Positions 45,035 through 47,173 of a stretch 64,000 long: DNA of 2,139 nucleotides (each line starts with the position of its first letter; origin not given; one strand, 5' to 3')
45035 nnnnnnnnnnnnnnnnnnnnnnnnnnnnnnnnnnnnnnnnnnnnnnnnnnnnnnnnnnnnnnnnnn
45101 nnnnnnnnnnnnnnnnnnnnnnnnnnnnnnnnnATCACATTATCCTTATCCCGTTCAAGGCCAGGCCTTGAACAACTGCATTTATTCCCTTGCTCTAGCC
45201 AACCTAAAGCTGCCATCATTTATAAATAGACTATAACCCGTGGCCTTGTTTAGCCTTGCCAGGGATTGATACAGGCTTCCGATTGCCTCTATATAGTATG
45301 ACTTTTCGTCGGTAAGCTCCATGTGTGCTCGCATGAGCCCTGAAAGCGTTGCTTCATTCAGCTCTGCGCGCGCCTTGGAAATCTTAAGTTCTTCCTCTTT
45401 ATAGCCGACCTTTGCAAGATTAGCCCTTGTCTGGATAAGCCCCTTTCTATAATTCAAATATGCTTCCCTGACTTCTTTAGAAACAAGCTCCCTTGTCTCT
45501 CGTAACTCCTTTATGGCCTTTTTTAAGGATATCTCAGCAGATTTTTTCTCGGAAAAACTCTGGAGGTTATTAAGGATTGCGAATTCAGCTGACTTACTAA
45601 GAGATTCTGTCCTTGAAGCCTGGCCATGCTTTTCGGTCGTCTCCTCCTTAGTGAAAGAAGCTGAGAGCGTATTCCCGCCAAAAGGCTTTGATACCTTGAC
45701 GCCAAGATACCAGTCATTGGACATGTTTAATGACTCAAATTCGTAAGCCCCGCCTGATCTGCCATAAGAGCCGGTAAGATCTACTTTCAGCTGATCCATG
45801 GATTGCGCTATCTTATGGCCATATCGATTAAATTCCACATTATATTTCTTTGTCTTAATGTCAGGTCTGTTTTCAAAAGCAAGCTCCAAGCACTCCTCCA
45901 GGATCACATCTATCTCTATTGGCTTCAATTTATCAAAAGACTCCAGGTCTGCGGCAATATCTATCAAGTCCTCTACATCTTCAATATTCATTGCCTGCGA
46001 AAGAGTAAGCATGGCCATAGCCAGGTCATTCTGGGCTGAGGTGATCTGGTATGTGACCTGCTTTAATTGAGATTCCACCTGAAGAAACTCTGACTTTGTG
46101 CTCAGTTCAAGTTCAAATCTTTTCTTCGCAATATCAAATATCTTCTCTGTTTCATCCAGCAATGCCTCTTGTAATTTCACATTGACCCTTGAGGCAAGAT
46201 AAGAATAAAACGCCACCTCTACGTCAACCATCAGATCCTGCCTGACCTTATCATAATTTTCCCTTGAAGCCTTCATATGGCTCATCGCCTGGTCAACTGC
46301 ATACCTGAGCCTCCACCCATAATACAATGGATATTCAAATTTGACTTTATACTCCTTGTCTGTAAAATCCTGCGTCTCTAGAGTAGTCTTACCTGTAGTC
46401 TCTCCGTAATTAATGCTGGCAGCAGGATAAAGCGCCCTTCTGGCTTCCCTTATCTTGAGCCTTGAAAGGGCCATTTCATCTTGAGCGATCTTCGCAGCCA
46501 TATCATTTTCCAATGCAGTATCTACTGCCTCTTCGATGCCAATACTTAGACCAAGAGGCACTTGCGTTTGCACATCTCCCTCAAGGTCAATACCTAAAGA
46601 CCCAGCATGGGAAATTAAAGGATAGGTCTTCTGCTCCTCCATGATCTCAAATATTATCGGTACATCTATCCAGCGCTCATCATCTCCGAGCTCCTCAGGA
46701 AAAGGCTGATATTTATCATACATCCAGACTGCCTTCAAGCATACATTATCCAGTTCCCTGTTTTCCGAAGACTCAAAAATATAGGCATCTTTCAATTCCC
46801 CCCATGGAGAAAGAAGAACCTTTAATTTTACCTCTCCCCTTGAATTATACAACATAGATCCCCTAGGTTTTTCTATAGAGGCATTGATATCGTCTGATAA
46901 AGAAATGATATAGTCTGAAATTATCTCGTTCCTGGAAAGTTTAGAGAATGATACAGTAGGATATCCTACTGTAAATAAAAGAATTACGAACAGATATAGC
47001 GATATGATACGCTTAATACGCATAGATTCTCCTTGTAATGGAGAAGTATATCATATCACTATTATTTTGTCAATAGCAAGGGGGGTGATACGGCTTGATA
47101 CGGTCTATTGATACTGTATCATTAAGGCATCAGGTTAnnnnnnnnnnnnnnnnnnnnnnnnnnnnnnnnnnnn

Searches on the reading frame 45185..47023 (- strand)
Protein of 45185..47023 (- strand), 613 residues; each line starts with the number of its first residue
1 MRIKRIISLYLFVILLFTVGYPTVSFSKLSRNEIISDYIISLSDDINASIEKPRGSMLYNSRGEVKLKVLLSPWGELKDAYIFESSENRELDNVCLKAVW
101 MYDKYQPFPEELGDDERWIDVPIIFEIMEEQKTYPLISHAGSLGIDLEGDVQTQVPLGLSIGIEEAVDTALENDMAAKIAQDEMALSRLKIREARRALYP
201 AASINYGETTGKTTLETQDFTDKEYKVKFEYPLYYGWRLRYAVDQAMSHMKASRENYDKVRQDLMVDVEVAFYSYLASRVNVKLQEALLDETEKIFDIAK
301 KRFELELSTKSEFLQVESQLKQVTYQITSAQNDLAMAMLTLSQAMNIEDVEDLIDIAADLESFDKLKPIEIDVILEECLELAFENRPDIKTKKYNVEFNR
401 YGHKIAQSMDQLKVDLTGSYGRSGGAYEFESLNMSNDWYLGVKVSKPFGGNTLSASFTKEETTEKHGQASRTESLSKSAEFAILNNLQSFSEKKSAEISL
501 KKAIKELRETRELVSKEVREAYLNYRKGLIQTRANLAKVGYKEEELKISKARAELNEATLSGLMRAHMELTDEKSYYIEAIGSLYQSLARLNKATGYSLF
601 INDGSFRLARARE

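Call 6: search_protein_families(library=pfam, proteins=[window:45185-47023:-], max_evalue=1)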
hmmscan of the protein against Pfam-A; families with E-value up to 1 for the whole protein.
window:45185-47023:- (613 aa): 4 families
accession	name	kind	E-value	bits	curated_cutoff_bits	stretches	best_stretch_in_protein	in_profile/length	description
PF02321.23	OEP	-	4e-47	160.9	22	2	164-346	2-187/187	Outer membrane efflux protein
PF03544.19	TonB_C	-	2.7e-07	31.4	24.6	1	60-127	13-79/79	Gram-negative bacterial TonB protein C-terminal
PF13103.11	TonB_2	-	0.00043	20.8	22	1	36-121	2-83/85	TonB C terminal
PF13108.11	DUF3969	-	0.18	12.3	25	1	338-399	40-102/106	Protein of unknown function (DUF3969)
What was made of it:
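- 45182..47023 (-): Outer-membrane factor with an N-terminal TonB_C domain; first gene of the operon. Pfam OEP (E 4e-47) plus TonB_C at 31.4 bits on aa 60-127 (call 6).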
